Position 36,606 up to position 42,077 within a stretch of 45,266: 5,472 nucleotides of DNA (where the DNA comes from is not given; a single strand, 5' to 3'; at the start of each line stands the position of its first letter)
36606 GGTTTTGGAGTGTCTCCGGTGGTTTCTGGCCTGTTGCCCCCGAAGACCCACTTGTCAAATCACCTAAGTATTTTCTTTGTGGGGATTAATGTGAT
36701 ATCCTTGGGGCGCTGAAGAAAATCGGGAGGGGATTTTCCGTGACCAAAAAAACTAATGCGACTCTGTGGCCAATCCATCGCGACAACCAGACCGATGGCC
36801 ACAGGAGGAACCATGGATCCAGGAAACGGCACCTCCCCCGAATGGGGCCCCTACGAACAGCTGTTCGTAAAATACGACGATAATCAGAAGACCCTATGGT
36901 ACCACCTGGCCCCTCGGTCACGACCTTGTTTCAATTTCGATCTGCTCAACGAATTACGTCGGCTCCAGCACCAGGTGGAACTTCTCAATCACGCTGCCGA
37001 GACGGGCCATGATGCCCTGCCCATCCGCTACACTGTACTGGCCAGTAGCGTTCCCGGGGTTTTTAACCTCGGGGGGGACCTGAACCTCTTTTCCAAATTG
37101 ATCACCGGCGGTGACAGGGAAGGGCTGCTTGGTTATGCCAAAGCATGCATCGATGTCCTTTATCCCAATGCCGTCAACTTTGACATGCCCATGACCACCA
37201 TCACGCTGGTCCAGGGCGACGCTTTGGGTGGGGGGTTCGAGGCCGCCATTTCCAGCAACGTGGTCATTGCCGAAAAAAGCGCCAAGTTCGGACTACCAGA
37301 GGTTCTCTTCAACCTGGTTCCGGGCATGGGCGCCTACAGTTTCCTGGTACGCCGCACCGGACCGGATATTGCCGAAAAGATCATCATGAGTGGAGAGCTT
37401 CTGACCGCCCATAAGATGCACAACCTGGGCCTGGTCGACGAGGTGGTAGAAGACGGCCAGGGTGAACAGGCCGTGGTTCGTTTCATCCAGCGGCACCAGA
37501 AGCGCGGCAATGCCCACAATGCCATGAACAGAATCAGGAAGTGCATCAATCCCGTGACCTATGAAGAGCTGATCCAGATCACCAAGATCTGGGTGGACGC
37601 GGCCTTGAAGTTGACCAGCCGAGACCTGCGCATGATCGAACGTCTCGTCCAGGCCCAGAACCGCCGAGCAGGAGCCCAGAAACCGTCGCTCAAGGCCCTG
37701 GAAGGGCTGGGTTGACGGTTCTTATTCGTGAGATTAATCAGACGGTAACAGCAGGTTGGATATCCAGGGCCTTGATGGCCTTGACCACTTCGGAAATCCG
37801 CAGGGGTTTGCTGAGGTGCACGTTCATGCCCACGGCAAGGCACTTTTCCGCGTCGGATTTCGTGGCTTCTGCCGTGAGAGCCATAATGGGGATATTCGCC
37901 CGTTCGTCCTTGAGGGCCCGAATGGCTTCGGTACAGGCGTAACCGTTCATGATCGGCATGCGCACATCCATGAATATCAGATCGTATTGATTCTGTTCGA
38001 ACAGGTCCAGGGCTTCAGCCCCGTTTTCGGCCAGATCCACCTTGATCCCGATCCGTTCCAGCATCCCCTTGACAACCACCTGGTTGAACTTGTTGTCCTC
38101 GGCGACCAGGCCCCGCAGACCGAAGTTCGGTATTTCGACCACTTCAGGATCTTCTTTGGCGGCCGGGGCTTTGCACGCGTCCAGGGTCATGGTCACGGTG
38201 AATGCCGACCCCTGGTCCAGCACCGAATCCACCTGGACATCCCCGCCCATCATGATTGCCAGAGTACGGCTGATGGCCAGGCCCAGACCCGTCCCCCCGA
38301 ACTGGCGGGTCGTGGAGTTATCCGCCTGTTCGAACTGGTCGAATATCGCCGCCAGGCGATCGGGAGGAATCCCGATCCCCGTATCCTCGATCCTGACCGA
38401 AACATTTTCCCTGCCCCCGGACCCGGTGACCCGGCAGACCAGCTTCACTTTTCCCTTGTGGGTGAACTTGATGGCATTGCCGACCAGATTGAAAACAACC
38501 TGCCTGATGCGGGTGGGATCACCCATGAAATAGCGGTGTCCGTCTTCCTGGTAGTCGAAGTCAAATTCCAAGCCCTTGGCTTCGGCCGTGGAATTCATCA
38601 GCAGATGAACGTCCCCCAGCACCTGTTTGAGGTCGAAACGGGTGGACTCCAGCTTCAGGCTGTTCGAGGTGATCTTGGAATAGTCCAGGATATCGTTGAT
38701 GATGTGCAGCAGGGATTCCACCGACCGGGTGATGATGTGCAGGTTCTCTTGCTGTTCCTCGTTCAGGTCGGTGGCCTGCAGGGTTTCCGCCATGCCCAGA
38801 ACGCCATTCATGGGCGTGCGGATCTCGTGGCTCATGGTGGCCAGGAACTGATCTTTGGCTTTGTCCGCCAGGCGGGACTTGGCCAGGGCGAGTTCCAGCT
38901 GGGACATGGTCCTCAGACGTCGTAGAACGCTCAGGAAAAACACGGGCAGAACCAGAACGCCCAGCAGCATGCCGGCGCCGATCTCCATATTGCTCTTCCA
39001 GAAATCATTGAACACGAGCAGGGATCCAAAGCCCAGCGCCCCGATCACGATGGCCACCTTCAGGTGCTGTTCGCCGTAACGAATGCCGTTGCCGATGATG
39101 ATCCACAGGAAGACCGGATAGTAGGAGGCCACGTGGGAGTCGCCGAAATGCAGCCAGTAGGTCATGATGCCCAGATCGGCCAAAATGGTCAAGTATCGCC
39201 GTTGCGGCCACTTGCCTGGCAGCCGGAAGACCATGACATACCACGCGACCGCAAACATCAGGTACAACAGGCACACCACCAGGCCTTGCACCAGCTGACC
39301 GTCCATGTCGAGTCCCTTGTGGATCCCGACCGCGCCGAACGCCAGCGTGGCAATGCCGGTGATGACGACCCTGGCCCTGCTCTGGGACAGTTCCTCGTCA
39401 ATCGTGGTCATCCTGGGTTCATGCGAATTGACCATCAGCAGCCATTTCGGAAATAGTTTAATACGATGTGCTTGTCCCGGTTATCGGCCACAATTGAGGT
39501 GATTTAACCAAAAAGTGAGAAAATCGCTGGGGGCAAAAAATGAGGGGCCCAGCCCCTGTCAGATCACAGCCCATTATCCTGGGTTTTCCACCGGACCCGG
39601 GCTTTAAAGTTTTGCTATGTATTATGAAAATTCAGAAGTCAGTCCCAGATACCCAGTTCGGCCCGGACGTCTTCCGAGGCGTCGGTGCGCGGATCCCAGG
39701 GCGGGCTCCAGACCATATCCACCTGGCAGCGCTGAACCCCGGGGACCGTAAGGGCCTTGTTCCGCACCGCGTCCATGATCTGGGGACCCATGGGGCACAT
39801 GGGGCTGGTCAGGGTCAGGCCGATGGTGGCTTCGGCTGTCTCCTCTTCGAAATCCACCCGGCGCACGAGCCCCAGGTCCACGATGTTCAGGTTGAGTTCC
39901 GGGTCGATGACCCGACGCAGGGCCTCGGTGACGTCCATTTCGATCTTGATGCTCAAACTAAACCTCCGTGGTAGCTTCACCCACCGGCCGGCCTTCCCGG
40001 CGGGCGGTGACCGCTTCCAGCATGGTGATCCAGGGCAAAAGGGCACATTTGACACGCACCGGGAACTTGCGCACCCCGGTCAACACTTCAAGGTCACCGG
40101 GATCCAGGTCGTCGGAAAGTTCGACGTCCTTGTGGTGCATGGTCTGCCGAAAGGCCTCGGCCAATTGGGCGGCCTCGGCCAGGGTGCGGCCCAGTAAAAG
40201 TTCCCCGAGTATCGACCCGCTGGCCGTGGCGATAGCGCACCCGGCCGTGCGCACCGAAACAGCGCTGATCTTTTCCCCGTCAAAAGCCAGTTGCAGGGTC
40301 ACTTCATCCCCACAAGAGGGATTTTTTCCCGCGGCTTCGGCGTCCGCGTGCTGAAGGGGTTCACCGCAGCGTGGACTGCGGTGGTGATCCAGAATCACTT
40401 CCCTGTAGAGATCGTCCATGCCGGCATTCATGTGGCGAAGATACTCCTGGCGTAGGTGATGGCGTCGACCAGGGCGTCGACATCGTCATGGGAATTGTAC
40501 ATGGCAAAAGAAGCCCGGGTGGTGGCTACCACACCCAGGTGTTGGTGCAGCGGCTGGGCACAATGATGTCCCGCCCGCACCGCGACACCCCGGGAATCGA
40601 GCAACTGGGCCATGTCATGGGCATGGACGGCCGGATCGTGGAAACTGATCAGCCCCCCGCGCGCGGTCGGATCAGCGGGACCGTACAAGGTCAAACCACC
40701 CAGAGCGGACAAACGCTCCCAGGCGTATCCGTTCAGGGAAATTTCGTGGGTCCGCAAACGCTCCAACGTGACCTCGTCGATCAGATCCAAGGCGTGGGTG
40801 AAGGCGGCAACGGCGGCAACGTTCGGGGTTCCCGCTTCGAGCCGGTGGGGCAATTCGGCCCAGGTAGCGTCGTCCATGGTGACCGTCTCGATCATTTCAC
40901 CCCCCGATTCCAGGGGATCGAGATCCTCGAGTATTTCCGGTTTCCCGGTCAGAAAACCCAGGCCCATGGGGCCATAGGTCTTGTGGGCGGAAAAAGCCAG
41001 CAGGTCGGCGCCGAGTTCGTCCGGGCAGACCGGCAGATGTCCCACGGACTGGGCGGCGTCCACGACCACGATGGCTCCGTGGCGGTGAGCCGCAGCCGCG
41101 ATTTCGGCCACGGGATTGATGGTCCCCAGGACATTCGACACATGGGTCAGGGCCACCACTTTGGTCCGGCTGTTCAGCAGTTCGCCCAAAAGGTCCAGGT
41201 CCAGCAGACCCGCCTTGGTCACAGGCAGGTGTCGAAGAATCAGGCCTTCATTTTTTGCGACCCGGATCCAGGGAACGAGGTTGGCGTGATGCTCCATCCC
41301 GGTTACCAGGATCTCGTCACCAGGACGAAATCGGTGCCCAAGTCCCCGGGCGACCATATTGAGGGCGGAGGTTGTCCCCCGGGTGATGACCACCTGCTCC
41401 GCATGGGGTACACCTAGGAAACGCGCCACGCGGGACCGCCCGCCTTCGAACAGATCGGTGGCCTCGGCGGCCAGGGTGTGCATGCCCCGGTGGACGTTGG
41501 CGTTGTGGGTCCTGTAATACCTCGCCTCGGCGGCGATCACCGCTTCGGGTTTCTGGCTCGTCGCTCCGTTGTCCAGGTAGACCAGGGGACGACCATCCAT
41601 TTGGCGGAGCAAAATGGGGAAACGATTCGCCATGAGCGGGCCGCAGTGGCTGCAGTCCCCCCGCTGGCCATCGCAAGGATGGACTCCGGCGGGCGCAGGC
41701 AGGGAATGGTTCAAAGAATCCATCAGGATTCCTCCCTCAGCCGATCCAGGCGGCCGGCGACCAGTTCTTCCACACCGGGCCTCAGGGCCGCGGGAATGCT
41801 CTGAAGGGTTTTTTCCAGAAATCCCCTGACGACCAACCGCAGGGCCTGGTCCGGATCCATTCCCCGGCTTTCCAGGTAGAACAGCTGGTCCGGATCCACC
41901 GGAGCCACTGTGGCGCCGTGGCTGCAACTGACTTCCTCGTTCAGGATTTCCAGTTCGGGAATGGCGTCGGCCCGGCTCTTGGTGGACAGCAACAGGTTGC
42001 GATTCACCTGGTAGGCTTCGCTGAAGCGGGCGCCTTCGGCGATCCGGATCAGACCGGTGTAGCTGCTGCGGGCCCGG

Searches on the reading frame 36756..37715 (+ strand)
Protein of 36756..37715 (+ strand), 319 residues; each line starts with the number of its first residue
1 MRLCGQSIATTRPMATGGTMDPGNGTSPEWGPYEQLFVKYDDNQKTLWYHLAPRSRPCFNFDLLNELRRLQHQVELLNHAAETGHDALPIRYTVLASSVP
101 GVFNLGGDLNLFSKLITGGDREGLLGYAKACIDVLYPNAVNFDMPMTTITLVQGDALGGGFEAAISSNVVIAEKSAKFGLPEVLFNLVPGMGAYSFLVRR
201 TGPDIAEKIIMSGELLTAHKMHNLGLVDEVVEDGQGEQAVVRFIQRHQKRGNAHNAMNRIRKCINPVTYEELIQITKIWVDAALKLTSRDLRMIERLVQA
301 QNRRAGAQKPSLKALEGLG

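Call 55: search_protein_families(library=pfam, proteins=[window:36756-37715:+], max_evalue=0.1)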
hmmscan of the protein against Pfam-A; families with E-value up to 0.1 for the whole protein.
window:36756-37715:+ (319 aa): 2 families
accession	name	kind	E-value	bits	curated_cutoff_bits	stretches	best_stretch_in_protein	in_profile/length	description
PF00378.25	ECH_1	-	7.3e-22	78.4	27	1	90-257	41-200/251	Enoyl-CoA hydratase/isomerase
PF16113.10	ECH_2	-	4.4e-13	49.9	27.2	1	74-287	20-229/335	Enoyl-CoA hydratase/isomerase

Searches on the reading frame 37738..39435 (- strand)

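Call 55: search_protein_families(library=pfam, proteins=[window:37738-39435:-], max_evalue=0.1)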
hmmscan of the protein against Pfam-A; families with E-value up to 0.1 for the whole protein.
window:37738-39435:- (565 aa): 7 families
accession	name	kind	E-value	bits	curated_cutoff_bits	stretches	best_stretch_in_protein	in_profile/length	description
PF02518.31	HATPase_c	-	3.1e-29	102.1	26.4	1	305-418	1-109/111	Histidine kinase-, DNA gyrase B-, and HSP90-like ATPase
PF00072.30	Response_reg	-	2.1e-25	89.5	30.2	1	443-555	2-111/111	Response regulator receiver domain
PF00512.31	HisKA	-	1.2e-23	83.3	26.9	1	193-257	1-65/66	His Kinase A (phospho-acceptor) domain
PF23198.2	PDE8A_N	-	6.6e-05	23.3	29.6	1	459-533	30-104/147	PDE8A-like, N-terminal domain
PF13589.12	HATPase_c_3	-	0.0034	17.9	25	1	311-422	4-109/137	Histidine kinase-, DNA gyrase B-, and HSP90-like ATPase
PF24896.1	Receiver_CRE1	-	0.011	16.4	27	1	439-551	6-128/136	AHK4/CRE1/WOL first receiver domain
PF13581.12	HATPase_c_2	-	0.1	13.1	27.4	0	317-393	39-109/127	Histidine kinase-like ATPase domain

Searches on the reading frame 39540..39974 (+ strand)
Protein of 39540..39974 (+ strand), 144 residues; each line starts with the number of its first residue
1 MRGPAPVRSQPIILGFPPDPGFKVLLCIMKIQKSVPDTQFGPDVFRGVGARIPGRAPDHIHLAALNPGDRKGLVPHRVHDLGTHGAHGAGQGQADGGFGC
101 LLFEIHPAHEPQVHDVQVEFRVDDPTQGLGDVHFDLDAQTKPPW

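Call 55: search_protein_families(library=pfam, proteins=[window:39540-39974:+], max_evalue=0.1)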
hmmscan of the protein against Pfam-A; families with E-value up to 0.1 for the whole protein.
window:39540-39974:+ (144 aa): 1 family
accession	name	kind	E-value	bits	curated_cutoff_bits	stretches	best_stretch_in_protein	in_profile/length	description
PF15040.11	Humanin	-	0.041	13.8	27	1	94-105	2-13/24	Humanin family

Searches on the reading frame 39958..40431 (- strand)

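Call 55: search_protein_families(library=pfam, proteins=[window:39958-40431:-], max_evalue=0.1)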
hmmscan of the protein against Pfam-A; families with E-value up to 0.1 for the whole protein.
window:39958-40431:- (157 aa): 2 families
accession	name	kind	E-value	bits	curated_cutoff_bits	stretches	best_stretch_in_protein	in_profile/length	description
PF01592.21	NifU_N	-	3.1e-17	63.4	22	1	9-129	2-126/127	NifU-like N terminal domain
PF09297.16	Zn_ribbon_NUD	-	0.005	17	24.8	1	17-43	4-30/32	NADH pyrophosphatase zinc ribbon domain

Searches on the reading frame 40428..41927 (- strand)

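Call 55: search_protein_families(library=pfam, proteins=[window:40428-41927:-], max_evalue=0.1)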
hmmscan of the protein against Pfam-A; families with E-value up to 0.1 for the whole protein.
window:40428-41927:- (499 aa): 6 families
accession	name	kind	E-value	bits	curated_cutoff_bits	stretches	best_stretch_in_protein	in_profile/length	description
PF00266.25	Aminotran_5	-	9.1e-138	459.7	21.5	1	116-486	1-371/371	Aminotransferase class-V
PF00155.27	Aminotran_1_2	-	7e-11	42.4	19.7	1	126-339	18-244/361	Aminotransferase class I and II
PF01041.23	DegT_DnrJ_EryC1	-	9.6e-08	32.1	19.8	1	165-296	31-151/360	DegT/DnrJ/EryC1/StrS aminotransferase family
PF01053.26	Cys_Met_Meta_PP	-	5.6e-06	25.6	27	1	200-316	88-198/381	Cys/Met metabolism PLP-dependent enzyme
PF01212.27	Beta_elim_lyase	-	0.0013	18.6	27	1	201-331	69-214/288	Beta-eliminating lyase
PF22580.2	KYNU_C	-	0.0024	18.3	27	1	391-450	1-61/90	Kynureninase C-terminal domain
